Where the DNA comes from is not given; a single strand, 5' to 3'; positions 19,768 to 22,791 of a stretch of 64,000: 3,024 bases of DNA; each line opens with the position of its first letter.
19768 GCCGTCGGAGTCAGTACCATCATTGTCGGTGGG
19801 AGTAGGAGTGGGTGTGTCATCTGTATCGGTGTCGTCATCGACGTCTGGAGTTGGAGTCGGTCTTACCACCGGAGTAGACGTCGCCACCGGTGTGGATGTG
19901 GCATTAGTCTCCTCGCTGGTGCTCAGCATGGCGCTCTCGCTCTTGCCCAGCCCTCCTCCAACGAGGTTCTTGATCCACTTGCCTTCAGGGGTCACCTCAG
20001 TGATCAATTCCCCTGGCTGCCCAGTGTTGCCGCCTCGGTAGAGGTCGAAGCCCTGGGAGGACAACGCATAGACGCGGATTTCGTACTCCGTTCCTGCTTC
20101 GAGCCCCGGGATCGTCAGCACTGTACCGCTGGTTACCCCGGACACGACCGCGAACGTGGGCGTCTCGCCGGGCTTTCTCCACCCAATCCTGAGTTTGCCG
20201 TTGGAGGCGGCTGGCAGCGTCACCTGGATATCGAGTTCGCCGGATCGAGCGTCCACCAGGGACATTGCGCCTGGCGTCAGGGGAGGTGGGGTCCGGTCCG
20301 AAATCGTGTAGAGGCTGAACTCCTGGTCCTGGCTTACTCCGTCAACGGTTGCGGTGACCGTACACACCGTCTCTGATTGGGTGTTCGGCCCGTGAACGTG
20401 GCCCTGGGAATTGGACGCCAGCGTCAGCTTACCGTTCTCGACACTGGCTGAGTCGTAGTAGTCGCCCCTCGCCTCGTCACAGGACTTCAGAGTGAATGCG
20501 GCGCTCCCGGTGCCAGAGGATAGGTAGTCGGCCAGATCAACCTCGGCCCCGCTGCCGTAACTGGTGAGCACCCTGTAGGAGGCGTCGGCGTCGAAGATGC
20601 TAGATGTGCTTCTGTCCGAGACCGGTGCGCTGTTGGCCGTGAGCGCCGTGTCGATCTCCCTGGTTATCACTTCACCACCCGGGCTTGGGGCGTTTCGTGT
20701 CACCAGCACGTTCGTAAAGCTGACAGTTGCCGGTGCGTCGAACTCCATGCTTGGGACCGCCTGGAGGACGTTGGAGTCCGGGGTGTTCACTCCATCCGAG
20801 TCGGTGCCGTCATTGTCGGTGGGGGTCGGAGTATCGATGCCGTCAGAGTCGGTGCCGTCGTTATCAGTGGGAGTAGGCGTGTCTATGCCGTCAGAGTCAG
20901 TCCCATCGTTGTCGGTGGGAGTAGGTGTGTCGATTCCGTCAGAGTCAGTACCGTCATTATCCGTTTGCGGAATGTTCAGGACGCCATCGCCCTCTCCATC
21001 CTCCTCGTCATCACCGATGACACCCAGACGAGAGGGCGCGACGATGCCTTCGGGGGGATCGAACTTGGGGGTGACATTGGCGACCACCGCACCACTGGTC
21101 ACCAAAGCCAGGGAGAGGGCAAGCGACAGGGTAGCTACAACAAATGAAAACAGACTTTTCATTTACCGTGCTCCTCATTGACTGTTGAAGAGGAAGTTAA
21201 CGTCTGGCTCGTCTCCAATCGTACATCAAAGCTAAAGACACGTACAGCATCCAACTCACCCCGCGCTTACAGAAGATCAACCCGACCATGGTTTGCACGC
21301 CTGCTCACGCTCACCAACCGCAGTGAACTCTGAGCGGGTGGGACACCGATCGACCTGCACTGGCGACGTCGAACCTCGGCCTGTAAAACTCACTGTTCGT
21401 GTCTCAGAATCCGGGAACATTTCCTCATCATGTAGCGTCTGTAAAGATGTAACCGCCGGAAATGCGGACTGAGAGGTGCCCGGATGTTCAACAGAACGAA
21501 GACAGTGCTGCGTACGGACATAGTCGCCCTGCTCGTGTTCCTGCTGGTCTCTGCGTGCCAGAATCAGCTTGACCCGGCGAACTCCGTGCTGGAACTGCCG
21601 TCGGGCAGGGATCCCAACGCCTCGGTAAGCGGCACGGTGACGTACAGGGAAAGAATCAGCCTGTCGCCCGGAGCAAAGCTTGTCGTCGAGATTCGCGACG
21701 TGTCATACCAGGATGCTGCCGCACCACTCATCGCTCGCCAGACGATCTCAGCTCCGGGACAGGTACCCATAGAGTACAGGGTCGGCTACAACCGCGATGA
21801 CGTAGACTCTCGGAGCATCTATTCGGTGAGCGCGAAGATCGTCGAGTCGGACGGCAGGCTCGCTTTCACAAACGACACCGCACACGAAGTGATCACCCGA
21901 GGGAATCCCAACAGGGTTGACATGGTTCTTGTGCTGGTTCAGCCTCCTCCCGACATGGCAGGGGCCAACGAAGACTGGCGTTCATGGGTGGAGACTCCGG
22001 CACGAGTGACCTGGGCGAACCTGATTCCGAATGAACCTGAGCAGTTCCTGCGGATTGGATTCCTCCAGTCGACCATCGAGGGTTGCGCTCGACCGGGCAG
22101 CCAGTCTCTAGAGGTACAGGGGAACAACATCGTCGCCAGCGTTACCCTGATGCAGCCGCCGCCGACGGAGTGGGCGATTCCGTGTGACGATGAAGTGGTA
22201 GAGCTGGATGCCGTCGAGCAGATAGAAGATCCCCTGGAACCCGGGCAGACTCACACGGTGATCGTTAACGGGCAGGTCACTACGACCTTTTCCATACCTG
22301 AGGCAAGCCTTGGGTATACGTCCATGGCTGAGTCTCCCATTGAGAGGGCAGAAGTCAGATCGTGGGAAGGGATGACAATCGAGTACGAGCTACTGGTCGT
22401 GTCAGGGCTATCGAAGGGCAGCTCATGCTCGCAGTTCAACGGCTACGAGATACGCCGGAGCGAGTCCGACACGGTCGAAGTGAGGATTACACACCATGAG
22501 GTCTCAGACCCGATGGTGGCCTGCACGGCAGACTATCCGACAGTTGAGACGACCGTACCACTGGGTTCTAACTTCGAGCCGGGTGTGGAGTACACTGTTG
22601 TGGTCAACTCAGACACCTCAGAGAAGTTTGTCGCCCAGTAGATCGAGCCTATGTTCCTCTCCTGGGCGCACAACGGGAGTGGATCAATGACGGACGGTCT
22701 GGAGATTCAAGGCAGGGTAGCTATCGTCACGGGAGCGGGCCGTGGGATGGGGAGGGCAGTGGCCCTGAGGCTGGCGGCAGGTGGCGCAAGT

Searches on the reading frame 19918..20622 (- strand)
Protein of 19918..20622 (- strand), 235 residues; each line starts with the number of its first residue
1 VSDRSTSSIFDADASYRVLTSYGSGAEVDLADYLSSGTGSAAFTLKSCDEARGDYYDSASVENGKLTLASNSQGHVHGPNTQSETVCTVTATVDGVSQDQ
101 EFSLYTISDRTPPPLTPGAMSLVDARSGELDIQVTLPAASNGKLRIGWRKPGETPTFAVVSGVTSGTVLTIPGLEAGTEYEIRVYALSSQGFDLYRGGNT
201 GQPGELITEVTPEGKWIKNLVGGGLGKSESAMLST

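Call 15: find_related_loci(query=A1, collection=genome_contigs, flank=6000)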
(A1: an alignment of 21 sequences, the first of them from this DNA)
Query A1 (235 aa) in genome_contigs; peptide patterns used: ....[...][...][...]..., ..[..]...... (x = any residue, [..] = any of these).
64 stretches matched a pattern; 34 encode a relative of the query (tblastn E <= 1e-3); 34 distinct loci.
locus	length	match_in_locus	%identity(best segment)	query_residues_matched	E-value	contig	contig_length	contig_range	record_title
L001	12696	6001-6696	86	4-235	2e-136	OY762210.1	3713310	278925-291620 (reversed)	MAG: Dehalococcoidia bacterium isolate 6876e8b5-2850-4095-a133-48836ebfd8cd genome assembly, chromosome: 1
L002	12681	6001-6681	67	9-235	1e-100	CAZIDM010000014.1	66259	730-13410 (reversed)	MAG TPA_asm: uncultured Dehalococcoidia bacterium isolate SRP109090_co1_248 genome assembly, contig: NODE_477_length_662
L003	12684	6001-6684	59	2-229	1e-90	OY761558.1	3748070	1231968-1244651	MAG: Dehalococcoidia bacterium isolate 6ae818db-717c-4d07-8374-be93c3d6d717 genome assembly, chromosome: 1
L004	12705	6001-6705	58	1-235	3e-89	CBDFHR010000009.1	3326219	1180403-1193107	MAG: Dehalococcoidia bacterium isolate d69144cb-8fdf-44db-909b-5cac20385fca genome assembly, contig: contig_9, whole gen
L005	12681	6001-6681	60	9-233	1e-88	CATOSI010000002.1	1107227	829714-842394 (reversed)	MAG: uncultured Dehalococcoidia bacterium isolate 741b7de0-5fbb-4305-b724-e82bd623809b genome assembly, contig: contig_2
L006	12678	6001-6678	59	10-235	1e-87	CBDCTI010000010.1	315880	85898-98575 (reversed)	MAG: Dehalococcoidia bacterium isolate c2d35a5a-78d8-4247-ab51-d98fe5eb2261 genome assembly, contig: contig_10, whole ge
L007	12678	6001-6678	60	10-235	2e-87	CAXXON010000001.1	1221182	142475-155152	MAG: Dehalococcoidia bacterium isolate 68d30e11-8926-419a-9d87-ffe9a26ece92 genome assembly, contig: contig_1, whole gen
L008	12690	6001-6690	58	1-230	2e-87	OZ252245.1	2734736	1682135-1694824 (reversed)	MAG: Dehalococcoidia bacterium isolate fb20be2c-8140-4140-b1fe-3b9480cc7f3d genome assembly, chromosome: 1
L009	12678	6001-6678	60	10-235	4e-86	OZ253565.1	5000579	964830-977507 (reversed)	MAG: Dehalococcoidia bacterium isolate c57aa991-6108-42ac-a26f-d51f4aa099f5 genome assembly, chromosome: 1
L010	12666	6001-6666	58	9-230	1e-85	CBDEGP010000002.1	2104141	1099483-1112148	MAG: Dehalococcoidia bacterium isolate d5c63d68-82bf-4002-88ac-25e9112c7103 genome assembly, contig: contig_2, whole gen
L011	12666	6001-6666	60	7-228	5e-85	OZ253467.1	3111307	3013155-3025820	MAG: Dehalococcoidia bacterium isolate 6fb9eebd-b222-4681-b7e3-abaa52723ab8 genome assembly, chromosome: 1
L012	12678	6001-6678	58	10-235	1e-82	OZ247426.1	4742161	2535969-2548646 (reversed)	MAG: Dehalococcoidia bacterium isolate a97bc163-3bbb-412f-9a64-4bc878210a30 genome assembly, chromosome: 1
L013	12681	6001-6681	56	9-235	3e-82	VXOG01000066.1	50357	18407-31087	MAG: Chloroflexi bacterium isolate SB0662_bin_27 NODE_701_length_50357_cov_54.055346, whole genome shotgun sequence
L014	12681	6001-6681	54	9-235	3e-82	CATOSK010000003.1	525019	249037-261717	MAG: uncultured Dehalococcoidia bacterium isolate 8b0b6f7a-36e1-4cb0-bede-a28c8a76f2f9 genome assembly, contig: contig_3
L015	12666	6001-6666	56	9-230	3e-82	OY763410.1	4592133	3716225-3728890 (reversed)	MAG: Dehalococcoidia bacterium isolate 8eeee495-67cd-41f6-86a6-ff8f0dc0d692 genome assembly, chromosome: 1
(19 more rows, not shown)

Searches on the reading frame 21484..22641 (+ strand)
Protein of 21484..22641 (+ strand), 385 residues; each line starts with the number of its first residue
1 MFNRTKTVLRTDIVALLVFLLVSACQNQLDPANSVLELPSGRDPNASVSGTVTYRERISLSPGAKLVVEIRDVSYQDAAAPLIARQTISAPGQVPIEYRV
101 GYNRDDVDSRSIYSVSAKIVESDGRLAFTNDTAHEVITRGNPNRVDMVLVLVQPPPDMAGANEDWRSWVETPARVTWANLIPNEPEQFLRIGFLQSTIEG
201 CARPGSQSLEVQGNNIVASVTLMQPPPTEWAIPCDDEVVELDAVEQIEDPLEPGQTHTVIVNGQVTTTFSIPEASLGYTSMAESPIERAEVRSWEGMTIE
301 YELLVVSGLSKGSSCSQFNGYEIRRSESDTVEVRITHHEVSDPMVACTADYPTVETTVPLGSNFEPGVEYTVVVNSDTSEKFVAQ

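Call 16: search_protein_families(library=pfam, proteins=[window:21484-22641:+], max_evalue=10)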
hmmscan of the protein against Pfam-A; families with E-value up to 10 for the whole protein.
window:21484-22641:+ (385 aa): 2 families
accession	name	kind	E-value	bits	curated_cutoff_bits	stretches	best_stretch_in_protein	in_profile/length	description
PF09619.16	YscW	-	3.9e-31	108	22.6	1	45-149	3-107/107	Type III secretion system lipoprotein chaperone (YscW)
PF00041.27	fn3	-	0.04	14.6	25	1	316-376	27-68/84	Fibronectin type III domain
